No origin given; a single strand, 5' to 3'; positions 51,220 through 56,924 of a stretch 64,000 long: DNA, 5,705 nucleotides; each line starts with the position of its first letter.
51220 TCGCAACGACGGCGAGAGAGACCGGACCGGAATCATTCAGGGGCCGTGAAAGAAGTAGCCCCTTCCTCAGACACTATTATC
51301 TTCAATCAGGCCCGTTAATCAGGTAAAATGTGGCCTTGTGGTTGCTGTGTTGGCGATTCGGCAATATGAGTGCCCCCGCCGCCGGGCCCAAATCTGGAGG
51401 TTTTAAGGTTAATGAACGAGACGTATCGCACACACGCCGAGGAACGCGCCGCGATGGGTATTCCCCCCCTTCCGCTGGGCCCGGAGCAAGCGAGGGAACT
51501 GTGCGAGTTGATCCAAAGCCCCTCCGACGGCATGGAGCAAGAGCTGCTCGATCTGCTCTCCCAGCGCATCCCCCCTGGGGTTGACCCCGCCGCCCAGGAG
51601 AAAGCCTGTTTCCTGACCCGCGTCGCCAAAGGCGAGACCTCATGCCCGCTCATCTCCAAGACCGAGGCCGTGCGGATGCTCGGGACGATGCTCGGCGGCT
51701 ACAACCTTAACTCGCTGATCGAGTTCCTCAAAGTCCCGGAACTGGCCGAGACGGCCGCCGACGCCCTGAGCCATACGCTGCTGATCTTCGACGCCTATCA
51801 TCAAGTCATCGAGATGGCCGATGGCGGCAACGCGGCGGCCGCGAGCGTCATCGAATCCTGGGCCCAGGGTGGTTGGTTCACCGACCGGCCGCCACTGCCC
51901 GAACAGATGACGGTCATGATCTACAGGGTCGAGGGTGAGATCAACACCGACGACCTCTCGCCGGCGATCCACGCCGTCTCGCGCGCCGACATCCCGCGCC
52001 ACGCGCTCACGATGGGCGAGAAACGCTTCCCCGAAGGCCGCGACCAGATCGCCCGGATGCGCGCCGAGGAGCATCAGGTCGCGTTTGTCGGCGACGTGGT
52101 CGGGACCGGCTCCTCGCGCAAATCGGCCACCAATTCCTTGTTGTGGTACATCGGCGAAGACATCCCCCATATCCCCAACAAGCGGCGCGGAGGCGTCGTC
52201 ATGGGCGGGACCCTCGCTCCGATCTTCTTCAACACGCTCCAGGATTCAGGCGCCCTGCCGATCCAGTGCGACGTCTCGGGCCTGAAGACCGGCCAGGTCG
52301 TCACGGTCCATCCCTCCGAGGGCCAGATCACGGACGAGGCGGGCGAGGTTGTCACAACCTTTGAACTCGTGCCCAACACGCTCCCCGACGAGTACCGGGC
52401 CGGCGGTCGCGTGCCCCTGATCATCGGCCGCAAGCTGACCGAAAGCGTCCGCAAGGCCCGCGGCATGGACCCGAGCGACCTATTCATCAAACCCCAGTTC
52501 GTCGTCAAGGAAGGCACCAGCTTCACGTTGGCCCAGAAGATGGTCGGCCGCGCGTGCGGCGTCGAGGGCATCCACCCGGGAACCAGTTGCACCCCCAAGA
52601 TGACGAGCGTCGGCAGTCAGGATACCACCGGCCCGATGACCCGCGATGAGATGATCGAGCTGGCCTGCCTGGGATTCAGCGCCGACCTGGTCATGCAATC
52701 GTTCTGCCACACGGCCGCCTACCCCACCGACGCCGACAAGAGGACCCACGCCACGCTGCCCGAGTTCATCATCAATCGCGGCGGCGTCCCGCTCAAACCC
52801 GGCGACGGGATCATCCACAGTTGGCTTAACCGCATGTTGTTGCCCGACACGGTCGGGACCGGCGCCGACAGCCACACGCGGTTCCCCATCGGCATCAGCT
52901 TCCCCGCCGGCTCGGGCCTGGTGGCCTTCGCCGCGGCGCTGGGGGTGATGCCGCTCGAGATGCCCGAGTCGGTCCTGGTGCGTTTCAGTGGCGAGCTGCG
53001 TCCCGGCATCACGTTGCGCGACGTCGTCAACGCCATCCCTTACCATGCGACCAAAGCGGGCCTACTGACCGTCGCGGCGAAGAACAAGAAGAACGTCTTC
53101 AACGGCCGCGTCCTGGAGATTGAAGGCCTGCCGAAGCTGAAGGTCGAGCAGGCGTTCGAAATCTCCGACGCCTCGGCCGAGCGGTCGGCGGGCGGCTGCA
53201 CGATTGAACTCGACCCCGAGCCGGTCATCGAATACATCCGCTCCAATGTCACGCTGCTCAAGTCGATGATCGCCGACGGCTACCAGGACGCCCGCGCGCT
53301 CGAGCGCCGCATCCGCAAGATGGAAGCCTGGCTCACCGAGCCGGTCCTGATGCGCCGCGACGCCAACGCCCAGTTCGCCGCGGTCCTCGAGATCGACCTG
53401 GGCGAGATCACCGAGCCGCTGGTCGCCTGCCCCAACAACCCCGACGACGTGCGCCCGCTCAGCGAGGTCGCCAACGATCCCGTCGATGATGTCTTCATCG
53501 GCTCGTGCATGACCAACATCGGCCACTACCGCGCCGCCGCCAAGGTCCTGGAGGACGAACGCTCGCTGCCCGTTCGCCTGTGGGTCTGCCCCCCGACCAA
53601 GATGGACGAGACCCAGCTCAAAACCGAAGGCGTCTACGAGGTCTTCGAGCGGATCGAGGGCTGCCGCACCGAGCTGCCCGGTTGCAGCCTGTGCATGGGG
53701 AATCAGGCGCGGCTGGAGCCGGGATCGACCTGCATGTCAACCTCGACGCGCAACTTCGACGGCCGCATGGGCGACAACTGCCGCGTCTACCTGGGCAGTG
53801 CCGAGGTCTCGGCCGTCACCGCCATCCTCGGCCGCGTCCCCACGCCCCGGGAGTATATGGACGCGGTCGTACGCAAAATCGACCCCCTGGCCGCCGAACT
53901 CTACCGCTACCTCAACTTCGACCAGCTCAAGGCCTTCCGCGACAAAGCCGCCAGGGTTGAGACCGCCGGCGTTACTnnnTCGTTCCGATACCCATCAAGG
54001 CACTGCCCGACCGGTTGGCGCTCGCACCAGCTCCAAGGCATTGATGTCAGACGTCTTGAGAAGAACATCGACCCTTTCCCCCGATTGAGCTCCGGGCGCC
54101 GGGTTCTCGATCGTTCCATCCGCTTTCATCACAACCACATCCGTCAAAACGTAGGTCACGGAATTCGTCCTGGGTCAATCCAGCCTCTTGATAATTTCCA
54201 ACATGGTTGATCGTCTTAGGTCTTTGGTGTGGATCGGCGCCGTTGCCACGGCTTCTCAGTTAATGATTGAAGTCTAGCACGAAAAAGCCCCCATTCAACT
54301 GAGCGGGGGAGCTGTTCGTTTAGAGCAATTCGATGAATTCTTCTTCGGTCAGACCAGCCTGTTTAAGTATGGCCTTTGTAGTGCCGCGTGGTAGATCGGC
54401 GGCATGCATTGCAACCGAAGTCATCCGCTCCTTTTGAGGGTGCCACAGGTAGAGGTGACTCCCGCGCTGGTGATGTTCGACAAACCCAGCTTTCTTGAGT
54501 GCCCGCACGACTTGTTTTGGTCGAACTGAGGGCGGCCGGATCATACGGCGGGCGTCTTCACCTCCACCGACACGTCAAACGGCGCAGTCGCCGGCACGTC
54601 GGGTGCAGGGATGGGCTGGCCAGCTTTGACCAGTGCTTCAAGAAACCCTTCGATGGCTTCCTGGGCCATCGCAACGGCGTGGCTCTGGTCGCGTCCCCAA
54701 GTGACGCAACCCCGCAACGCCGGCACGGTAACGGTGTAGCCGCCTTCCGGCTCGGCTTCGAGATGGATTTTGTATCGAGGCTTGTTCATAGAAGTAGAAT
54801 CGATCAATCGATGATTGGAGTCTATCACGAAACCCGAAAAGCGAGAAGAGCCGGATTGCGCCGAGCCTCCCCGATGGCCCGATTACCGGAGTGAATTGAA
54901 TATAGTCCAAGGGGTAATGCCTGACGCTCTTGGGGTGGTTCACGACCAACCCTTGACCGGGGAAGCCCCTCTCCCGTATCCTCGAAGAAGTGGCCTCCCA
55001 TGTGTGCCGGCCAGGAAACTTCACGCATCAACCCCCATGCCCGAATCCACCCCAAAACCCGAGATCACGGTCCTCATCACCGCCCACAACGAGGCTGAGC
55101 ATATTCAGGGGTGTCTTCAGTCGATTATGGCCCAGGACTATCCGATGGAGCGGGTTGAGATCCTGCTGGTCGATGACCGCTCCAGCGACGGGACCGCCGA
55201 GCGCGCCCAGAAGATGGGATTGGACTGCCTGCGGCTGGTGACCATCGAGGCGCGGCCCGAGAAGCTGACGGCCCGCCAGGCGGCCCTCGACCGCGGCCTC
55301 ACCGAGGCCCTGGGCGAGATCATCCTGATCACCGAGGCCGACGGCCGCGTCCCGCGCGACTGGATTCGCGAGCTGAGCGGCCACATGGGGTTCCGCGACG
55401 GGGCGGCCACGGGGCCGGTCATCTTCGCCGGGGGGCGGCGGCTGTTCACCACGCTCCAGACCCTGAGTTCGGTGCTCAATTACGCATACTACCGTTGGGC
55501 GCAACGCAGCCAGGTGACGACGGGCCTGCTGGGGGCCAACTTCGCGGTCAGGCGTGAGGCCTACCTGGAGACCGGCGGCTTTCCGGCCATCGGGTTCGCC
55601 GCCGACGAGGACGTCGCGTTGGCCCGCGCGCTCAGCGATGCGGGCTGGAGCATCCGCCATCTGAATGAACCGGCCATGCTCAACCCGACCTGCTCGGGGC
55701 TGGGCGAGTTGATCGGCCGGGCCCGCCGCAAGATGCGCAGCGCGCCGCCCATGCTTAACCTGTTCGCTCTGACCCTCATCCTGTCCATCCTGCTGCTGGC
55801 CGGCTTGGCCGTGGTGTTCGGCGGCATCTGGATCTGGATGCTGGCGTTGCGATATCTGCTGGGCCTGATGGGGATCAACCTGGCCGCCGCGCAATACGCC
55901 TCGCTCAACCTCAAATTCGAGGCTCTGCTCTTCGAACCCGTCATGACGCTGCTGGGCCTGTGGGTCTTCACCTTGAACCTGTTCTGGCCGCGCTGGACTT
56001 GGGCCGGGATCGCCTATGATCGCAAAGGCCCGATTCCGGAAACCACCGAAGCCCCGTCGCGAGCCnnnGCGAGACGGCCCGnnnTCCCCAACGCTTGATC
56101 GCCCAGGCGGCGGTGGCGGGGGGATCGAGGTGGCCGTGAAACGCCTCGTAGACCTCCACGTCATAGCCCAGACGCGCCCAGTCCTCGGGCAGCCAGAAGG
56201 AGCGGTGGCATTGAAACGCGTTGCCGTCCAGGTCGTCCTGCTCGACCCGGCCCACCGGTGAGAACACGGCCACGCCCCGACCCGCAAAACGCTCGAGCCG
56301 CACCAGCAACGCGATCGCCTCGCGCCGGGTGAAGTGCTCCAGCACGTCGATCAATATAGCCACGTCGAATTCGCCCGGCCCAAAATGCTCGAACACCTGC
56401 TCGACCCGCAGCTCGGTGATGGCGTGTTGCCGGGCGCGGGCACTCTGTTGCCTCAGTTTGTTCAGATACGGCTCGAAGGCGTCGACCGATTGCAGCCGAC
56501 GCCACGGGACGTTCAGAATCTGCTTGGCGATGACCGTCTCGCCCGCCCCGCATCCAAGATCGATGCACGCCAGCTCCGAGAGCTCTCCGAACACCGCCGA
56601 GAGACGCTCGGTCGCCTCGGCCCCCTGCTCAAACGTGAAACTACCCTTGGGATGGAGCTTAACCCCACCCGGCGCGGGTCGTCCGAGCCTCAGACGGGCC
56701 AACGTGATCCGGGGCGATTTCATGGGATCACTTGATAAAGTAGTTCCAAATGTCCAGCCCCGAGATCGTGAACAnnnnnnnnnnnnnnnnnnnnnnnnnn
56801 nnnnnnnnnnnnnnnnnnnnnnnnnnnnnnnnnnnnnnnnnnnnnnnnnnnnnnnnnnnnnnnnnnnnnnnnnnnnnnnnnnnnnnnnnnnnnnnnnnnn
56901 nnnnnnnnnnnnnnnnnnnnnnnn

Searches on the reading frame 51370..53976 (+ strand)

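Call 28: search_protein_families(library=pfam, proteins=[window:51370-53976:+], max_evalue=0.001)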
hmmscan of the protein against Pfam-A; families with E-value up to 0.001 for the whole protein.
window:51370-53976:+ (869 aa): 3 families
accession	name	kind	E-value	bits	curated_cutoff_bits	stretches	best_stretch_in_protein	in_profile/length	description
PF06434.19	Aconitase_2_N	-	1.7e-86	289.5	27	1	182-383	1-202/204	Aconitate hydratase 2 N-terminus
PF11791.14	Aconitase_B_N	-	3e-58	196.6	25.8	1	19-170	2-153/153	Aconitate B N-terminal domain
PF00330.25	Aconitase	-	2.7e-42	145.8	28.7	1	474-821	101-463/463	Aconitase family (aconitate hydratase)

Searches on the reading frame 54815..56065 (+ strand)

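Call 28: search_protein_families(library=pfam, proteins=[window:54815-56065:+], max_evalue=0.001)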
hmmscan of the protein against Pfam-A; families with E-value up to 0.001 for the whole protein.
window:54815-56065:+ (417 aa): 4 families
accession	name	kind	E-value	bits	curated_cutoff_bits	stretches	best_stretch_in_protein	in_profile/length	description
PF00535.33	Glycos_transf_2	-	5.5e-20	72.4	23.3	1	85-250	1-164/168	Glycosyl transferase family 2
PF13632.12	Glyco_trans_2_3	-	1e-15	58.5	27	1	169-350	1-182/198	Glycosyl transferase family group 2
PF13641.12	Glyco_tranf_2_3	-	2.2e-14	54.5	27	1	82-307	1-228/230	Glycosyltransferase like family 2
PF13506.12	Glyco_transf_21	-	1.4e-10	41.3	21.7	1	143-293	7-156/174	Glycosyl transferase family 21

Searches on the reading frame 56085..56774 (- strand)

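Call 28: search_protein_families(library=pfam, proteins=[window:56085-56774:-], max_evalue=0.001)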
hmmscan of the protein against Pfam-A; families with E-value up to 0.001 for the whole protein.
window:56085-56774:- (230 aa): 4 families
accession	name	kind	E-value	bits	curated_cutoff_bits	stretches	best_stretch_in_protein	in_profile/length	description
PF08242.18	Methyltransf_12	-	2.4e-07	31.8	30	1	71-157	1-85/98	Methyltransferase domain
PF08241.18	Methyltransf_11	-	1.9e-05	25.7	21.2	1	72-155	2-81/95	Methyltransferase domain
PF13489.12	Methyltransf_23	-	4.9e-05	23.6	27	1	53-171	11-116/164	Methyltransferase domain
PF13649.12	Methyltransf_25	-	0.00011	23.2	27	1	71-162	2-91/97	Methyltransferase domain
